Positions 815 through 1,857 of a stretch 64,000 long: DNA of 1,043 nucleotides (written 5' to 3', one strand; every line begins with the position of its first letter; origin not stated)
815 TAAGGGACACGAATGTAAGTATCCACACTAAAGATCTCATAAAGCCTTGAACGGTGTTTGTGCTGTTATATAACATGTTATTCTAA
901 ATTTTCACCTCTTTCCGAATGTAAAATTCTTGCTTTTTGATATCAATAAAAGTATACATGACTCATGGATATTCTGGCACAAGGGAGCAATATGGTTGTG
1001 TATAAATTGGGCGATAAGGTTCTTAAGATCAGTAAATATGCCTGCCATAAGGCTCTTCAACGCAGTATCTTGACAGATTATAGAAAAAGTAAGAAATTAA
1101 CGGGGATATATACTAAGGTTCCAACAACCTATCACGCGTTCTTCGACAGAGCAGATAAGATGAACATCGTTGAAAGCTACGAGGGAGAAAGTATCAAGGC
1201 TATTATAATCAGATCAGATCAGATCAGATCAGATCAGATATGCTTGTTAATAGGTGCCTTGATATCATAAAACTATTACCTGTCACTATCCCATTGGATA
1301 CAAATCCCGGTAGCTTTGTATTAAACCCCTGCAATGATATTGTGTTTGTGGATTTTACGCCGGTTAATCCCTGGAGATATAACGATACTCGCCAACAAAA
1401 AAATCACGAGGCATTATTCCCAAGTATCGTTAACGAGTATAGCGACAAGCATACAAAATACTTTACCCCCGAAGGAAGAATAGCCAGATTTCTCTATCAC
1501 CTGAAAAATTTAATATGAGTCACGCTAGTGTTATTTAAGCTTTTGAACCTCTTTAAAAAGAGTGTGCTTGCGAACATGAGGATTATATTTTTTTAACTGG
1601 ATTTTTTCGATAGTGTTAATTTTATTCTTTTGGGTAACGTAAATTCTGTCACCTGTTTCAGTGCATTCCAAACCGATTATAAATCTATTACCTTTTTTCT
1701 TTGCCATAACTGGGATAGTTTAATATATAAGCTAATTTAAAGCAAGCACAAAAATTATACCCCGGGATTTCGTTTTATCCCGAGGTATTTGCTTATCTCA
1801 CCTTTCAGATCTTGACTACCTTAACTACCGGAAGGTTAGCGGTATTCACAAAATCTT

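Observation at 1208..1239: (ATCAG)6 pentanucleotide repeat splits a kinase-like gene: candidate slipped-strand phase switch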

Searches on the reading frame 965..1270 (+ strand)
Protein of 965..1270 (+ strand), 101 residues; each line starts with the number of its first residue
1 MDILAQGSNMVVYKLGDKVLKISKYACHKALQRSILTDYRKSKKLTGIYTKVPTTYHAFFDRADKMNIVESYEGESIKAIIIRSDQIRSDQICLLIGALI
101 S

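Call 13: find_encoding_contigs(protein=window:965-1270:+, flank=6000, max_places=10)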
Protein window:965-1270:+ (101 aa): 17 contigs read that carry it; 10 places shown.
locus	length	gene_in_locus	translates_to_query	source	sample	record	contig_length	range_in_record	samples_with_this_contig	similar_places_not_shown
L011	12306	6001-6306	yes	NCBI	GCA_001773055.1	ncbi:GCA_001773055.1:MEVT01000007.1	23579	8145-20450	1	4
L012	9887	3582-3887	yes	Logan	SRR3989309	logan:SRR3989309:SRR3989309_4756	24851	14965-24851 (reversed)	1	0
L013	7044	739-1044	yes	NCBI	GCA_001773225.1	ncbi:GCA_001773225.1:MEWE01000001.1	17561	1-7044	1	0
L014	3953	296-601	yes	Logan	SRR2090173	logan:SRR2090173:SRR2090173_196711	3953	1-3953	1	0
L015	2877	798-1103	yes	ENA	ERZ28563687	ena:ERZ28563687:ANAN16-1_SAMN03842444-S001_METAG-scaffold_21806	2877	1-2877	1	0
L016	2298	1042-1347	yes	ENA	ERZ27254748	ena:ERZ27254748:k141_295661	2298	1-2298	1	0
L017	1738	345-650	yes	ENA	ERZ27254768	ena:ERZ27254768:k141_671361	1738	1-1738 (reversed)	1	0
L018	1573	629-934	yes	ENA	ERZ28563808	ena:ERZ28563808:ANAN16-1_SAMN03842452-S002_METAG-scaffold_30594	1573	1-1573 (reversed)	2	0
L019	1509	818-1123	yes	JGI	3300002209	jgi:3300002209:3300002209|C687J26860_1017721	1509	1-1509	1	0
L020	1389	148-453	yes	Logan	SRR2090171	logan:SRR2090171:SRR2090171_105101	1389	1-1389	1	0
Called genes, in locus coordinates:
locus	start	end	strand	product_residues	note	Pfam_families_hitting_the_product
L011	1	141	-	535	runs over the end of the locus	PF13231:PMT_2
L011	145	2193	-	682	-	PF13361:UvrD_C (faint), PF01443:Viral_helicase1 (faint), PF00580:UvrD-helicase (faint)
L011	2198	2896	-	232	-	PF00590:TP_methylase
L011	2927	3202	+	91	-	-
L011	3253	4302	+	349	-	PF01702:TGT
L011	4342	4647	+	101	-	-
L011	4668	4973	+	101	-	-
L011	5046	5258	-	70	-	-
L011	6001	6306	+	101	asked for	-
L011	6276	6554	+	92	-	-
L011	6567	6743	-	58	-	PF00471:Ribosomal_L33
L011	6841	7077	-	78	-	-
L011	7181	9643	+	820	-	PF00133:tRNA-synt_1, PF09334:tRNA-synt_1g, PF13603:tRNA-synt_1_2, PF00133:tRNA-synt_1, PF08264:Anticodon_1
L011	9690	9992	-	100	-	-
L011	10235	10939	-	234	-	PF01464:SLT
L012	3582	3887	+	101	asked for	-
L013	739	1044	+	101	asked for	-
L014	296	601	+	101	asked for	-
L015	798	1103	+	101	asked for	-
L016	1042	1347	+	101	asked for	-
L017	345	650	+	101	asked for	-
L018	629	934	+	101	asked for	-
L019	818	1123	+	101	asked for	-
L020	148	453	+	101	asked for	-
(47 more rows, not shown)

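Call 17: list_cluster_members(proteins=[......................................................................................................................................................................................, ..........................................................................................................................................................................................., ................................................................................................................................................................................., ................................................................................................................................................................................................, window:965-1267:+, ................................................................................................, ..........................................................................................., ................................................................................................, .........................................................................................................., window:1240-1515:+])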
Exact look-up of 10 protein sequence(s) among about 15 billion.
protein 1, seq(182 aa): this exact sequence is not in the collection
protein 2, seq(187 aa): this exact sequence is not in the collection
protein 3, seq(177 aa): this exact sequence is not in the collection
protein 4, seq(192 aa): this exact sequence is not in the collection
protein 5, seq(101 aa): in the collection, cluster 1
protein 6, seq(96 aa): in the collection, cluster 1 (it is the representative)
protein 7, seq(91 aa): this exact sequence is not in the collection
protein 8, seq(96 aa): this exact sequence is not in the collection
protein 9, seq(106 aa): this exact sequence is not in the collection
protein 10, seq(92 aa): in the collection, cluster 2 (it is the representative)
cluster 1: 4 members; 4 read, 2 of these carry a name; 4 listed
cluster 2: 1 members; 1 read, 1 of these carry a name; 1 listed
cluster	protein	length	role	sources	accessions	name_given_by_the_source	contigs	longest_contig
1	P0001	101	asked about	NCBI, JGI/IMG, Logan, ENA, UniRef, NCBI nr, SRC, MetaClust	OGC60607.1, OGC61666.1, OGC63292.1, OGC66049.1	hypothetical protein A3K34_02205 [candidate division WWE3 bacterium RIFOXYC1_FULL_40_10] | Uncharacterized protein n=1 Tax=candidate division WWE3 bacterium RIFOXYA2_FULL_46_9 ... | MAG: hypothetical protein A3K58_02205 [candidate division WWE3 bacterium ...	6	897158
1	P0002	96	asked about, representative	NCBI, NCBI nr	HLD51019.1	MAG TPA: hypothetical protein VJB17_01590 [Patescibacteria group bacterium] | hypothetical protein [Patescibacteria group bacterium]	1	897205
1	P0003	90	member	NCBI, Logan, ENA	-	-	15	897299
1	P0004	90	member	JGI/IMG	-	-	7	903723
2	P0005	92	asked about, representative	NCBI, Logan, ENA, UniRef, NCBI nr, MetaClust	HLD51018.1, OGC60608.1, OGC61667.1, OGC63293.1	hypothetical protein A3K34_02210 [candidate division WWE3 bacterium RIFOXYC1_FULL_40_10] | Uncharacterized protein n=1 Tax=candidate division WWE3 bacterium RIFOXYA2_FULL_46_9 ... | MAG: hypothetical protein A3K58_02210 [candidate division WWE3 bacterium ...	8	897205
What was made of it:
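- The 7-unit allele comes from a single third-party reassembly (call 17).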

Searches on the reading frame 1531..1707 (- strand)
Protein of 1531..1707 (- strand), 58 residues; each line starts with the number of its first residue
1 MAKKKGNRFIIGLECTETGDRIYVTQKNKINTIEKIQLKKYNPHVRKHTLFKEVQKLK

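Call 12: find_encoding_contigs(protein=window:1531-1707:-, flank=6000, max_places=10)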
Protein window:1531-1707:- (58 aa): 24 contigs read that carry it; 10 places shown.
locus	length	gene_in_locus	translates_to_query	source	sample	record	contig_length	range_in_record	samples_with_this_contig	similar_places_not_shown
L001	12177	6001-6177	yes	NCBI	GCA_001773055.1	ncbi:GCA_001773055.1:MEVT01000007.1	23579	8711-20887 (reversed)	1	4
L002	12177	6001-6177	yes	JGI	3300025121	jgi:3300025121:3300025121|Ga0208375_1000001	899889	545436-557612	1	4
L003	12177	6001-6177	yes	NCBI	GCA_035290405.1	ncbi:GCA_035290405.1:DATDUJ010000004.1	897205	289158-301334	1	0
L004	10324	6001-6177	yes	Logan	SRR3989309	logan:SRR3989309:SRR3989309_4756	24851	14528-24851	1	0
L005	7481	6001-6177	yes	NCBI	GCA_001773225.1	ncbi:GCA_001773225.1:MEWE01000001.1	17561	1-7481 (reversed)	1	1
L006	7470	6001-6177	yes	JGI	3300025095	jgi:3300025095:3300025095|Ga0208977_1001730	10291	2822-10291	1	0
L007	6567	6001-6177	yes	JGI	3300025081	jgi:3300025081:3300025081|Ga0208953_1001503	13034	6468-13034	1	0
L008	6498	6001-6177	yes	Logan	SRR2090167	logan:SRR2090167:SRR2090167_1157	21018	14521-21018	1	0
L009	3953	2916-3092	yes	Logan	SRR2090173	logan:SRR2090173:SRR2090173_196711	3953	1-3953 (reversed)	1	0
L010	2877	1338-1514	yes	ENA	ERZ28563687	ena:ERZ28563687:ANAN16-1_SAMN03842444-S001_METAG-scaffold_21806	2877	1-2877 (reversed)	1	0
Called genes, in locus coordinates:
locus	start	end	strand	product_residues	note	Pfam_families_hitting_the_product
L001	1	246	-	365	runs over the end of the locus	-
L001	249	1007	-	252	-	PF00557:Peptidase_M24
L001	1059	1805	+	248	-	PF04402:SIMPL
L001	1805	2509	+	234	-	PF01464:SLT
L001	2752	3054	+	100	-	-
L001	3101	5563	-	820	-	PF00133:tRNA-synt_1, PF09334:tRNA-synt_1g, PF13603:tRNA-synt_1_2, PF00133:tRNA-synt_1, PF08264:Anticodon_1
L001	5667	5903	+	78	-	-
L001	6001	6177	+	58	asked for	PF00471:Ribosomal_L33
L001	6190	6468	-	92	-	-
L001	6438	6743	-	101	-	-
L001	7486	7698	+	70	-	-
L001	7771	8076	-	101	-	-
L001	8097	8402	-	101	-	-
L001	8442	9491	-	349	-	PF01702:TGT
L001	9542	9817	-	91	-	-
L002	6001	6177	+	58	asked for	PF00471:Ribosomal_L33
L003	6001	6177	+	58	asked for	PF00471:Ribosomal_L33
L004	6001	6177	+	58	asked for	PF00471:Ribosomal_L33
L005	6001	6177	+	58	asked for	PF00471:Ribosomal_L33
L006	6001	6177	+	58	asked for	PF00471:Ribosomal_L33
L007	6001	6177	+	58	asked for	PF00471:Ribosomal_L33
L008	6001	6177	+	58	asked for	PF00471:Ribosomal_L33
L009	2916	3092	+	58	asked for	PF00471:Ribosomal_L33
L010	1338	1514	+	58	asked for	PF00471:Ribosomal_L33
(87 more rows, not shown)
